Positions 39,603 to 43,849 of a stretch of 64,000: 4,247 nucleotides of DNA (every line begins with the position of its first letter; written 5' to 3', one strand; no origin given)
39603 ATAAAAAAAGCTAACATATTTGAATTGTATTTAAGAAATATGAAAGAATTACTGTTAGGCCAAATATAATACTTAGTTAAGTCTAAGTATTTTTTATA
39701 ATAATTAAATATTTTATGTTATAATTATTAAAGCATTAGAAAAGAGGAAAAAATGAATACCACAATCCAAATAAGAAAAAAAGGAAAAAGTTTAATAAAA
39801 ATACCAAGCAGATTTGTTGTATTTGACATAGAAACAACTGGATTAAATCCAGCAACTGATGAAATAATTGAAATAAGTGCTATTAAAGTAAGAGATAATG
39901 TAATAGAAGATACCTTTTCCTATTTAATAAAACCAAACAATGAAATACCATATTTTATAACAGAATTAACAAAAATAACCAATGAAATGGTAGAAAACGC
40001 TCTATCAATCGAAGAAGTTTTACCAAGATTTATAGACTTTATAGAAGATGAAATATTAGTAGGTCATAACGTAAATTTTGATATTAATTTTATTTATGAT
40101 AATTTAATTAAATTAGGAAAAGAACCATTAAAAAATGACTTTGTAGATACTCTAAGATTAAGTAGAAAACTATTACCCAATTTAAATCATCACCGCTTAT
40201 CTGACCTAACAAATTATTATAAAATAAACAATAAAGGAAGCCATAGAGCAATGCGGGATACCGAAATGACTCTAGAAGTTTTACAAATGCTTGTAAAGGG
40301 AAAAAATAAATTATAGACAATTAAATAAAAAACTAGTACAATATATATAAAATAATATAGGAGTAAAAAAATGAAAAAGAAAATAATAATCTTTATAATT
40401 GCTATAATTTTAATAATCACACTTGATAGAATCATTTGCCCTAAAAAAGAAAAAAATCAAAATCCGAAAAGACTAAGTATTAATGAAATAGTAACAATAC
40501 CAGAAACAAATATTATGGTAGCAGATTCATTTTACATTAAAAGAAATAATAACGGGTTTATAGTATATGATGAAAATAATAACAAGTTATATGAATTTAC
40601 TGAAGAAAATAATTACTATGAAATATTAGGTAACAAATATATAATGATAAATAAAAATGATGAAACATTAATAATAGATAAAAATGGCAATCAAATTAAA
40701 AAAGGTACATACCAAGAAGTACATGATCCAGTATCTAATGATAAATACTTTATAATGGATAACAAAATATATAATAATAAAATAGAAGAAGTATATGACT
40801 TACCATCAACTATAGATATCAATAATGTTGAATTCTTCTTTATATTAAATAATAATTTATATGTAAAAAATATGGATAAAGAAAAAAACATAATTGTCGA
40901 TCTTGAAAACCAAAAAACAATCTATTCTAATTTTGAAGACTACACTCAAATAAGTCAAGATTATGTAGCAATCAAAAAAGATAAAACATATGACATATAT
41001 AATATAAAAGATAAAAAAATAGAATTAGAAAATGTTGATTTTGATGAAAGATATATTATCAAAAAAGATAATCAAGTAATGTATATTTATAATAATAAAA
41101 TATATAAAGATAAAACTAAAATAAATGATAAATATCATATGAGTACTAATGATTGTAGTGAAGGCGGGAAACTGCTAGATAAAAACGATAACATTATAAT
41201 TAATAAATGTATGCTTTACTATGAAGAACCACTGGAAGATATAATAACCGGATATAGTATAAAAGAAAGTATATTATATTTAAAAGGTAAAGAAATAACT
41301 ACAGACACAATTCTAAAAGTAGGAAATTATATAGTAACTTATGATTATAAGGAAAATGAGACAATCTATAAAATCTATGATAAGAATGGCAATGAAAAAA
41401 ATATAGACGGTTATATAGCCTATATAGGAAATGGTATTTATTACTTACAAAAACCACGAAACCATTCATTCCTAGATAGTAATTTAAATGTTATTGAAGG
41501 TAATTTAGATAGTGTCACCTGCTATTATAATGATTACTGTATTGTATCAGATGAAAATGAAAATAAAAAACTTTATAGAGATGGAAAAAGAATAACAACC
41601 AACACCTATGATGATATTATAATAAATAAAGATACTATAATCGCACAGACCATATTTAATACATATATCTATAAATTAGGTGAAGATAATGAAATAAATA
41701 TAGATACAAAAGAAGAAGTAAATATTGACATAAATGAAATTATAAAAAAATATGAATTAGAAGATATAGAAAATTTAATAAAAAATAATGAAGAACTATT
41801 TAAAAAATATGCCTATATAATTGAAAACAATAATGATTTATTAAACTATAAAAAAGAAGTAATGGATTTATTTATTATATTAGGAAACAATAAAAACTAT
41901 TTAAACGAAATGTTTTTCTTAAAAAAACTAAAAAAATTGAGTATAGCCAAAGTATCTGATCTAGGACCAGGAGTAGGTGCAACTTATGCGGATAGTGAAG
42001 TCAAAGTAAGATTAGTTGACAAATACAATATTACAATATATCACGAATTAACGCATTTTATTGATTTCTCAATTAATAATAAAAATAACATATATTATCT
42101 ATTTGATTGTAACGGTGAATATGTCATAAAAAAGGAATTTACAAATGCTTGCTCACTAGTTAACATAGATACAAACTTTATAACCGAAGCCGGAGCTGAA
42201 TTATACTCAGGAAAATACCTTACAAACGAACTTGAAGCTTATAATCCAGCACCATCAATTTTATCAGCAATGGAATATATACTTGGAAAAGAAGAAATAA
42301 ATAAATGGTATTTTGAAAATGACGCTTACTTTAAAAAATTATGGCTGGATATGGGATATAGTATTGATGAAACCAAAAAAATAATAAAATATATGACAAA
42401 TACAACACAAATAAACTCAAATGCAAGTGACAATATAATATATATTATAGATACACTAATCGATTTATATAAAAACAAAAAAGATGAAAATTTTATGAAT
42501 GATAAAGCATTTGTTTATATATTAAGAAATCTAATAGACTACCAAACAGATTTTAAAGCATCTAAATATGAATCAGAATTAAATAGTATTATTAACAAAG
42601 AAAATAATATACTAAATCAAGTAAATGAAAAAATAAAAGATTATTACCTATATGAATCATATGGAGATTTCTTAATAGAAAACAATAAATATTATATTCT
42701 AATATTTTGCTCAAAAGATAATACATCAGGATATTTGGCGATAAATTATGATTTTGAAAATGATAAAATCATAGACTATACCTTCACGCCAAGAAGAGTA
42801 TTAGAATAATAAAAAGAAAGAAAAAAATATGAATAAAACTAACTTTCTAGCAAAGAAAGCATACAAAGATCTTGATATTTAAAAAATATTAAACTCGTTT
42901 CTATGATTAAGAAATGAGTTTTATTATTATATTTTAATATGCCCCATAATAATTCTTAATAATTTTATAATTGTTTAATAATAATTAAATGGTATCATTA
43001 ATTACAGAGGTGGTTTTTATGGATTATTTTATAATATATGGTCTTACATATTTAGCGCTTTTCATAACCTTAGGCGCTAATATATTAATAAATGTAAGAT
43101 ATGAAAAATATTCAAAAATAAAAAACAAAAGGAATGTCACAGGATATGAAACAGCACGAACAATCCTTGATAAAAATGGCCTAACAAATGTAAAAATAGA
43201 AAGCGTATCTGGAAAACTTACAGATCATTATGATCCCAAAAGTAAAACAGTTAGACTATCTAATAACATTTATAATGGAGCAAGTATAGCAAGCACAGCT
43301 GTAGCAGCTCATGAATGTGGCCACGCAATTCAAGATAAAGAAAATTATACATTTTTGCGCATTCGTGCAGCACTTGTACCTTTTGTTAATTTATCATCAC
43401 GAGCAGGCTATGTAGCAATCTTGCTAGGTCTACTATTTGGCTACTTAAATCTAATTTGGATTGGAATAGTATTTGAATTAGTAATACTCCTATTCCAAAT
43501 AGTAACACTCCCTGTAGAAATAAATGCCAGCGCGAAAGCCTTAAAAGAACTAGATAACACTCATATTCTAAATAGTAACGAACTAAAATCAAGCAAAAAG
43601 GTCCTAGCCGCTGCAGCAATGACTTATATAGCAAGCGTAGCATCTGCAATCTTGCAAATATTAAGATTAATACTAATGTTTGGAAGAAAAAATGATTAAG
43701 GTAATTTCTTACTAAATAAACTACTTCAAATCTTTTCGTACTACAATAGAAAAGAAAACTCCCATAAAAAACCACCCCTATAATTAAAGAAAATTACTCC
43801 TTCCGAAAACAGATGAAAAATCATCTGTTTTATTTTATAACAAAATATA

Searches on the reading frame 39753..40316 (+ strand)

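Call 60: search_protein_families(library=pfam, proteins=[window:39753-40316:+], max_evalue=0.01)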
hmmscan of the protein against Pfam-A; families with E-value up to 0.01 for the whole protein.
window:39753-40316:+ (187 aa): 7 families
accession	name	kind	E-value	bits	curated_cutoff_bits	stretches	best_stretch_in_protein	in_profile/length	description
PF00929.31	RNase_T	-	2.7e-44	152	24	1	22-177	1-164/164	Exonuclease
PF21762.3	DEDDh_C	-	3e-06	27.9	27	1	100-178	108-186/188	DNA polymerase III subunit epsilon-like, C-terminal domain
PF01612.26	DNA_pol_A_exo1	-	2.5e-05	24.6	23.6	1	21-156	22-127/173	3'-5' exonuclease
PF13482.12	RNase_H_2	-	3.8e-05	24.2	22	1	23-159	2-116/165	RNase_H superfamily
PF16473.11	Rv2179c-like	-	7.4e-05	23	27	1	22-173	3-169/177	3'-5' exoribonuclease Rv2179c-like domain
PF18136.6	DNApol_Exo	-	0.0011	18.7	26.7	1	95-138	128-168/282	DNA mitochondrial polymerase exonuclease domain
PF04857.26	CAF1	-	0.0038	17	24.2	0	75-120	198-227/320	CAF1 family ribonuclease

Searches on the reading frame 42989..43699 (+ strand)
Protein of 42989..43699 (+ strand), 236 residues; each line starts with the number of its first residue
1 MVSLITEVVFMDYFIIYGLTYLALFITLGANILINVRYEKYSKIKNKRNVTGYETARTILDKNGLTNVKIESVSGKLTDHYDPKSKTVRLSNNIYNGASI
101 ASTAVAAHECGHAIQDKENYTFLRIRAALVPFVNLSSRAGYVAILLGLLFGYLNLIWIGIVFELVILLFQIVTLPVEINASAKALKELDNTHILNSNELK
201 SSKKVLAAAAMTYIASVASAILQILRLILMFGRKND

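Call 60: search_protein_families(library=pfam, proteins=[window:42989-43699:+], max_evalue=0.01)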
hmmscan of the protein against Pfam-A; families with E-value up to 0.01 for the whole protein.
window:42989-43699:+ (236 aa): 1 family
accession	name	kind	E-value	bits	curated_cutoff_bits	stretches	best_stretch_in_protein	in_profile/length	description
PF04298.18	Zn_peptidase_2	-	1.9e-82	276.4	27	1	19-231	4-217/218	Putative neutral zinc metallopeptidase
